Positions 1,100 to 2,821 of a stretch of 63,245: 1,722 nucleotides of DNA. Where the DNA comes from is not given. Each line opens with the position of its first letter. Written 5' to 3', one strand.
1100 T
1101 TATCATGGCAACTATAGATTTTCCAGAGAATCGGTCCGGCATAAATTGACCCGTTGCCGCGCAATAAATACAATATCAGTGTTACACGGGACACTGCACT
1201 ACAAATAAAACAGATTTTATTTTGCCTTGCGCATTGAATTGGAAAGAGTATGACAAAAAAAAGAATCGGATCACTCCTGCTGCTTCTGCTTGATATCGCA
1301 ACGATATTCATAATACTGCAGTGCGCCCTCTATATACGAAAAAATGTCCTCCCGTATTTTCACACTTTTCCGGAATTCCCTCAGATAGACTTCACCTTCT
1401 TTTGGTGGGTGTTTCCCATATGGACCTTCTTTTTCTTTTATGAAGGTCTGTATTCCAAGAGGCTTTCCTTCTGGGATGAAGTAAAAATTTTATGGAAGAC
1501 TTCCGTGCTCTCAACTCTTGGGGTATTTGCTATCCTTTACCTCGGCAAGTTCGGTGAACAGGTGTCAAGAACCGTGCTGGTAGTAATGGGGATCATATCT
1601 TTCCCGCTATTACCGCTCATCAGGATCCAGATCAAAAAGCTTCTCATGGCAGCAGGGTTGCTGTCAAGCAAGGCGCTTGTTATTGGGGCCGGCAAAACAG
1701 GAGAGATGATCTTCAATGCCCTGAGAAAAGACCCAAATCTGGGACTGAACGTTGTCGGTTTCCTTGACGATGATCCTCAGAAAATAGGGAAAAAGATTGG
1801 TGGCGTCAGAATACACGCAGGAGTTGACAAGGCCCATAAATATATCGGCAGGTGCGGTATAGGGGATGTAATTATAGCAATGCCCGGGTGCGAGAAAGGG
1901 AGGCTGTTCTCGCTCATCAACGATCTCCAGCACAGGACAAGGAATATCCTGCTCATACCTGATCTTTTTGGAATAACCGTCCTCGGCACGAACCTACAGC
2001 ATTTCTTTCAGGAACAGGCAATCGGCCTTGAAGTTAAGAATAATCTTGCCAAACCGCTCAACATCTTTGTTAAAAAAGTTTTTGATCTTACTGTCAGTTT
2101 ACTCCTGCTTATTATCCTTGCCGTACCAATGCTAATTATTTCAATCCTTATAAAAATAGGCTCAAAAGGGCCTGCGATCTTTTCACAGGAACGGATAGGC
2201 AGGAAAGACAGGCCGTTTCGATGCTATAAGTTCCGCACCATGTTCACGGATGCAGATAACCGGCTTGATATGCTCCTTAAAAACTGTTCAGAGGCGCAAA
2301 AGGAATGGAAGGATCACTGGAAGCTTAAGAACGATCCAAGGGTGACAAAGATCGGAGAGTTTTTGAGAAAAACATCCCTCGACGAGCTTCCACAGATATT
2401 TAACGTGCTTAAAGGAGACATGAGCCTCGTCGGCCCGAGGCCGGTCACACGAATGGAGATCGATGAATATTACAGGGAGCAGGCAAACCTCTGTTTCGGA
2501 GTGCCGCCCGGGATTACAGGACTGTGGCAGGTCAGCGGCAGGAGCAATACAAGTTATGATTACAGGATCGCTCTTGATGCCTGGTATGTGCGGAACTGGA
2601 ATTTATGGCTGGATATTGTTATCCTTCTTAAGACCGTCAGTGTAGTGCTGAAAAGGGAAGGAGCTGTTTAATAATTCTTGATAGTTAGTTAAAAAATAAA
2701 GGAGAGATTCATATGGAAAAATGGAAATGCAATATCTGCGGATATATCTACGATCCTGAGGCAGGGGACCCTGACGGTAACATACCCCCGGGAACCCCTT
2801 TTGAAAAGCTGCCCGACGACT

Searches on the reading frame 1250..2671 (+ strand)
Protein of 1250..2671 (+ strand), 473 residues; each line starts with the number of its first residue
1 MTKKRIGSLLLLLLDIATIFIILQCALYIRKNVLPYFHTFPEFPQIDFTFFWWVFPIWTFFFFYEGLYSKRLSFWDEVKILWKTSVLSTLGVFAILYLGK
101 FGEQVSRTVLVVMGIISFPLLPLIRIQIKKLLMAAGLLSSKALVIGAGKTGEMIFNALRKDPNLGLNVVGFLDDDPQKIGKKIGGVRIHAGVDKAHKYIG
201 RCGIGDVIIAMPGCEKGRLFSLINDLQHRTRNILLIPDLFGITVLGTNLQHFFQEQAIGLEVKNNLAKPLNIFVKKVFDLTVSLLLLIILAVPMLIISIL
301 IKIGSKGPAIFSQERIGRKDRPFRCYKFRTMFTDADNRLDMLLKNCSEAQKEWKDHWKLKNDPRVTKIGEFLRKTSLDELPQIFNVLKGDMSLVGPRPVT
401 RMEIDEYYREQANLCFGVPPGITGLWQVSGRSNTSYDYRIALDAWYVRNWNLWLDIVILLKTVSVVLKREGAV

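Call 31: search_protein_families(library=pfam, proteins=[window:1250-2671:+], max_evalue=0.00001)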
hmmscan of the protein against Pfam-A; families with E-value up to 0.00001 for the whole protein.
window:1250-2671:+ (473 aa): 2 families
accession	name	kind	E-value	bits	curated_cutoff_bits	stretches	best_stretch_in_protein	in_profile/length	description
PF02397.22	Bac_transf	-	2e-70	236.4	27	1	275-468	1-179/179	Bacterial sugar transferase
PF13727.12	CoA_binding_3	-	6.6e-16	59.3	25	1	86-237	26-175/175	CoA-binding domain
